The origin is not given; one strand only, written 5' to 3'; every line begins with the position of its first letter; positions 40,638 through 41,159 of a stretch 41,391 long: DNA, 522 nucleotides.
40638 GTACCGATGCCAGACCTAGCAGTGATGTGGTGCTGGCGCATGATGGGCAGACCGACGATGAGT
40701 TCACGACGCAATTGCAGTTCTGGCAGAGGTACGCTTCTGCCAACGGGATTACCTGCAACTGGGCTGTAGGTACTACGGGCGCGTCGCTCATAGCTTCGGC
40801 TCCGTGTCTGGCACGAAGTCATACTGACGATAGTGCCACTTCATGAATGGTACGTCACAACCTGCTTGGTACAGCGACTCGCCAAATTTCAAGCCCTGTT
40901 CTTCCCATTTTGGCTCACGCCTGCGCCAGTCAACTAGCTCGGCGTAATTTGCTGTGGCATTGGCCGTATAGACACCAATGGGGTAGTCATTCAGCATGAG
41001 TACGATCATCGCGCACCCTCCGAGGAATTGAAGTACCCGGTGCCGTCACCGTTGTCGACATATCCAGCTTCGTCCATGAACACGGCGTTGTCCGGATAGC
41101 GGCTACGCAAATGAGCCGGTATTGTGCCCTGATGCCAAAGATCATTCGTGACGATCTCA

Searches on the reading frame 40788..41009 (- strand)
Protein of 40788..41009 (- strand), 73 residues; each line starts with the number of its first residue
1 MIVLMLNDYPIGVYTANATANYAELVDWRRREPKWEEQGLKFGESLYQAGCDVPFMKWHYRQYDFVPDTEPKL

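Call 79: find_encoding_contigs(protein=window:40788-41009:-, flank=10000, max_places=1)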
Protein window:40788-41009:- (73 aa): 2 contigs read that carry it; 1 place shown.
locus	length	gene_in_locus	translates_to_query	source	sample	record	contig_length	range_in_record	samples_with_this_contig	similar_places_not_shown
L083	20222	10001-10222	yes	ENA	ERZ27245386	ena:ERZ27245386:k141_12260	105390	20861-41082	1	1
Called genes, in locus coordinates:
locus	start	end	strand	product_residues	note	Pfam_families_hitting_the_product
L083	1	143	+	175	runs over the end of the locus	-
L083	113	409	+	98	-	-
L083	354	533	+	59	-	-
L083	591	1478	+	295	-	-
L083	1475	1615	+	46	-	-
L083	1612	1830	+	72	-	-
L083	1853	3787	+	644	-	PF00476:DNA_pol_A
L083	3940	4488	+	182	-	PF22769:DCD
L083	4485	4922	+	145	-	PF00293:NUDIX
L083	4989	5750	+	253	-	PF12705:PDDEXK_1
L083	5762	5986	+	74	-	-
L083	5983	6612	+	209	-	PF16473:Rv2179c-like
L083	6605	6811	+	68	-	-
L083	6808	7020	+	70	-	-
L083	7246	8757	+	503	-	PF00176:SNF2-rel_dom, PF00270:DEAD (faint), PF04851:ResIII (weak)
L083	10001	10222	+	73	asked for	-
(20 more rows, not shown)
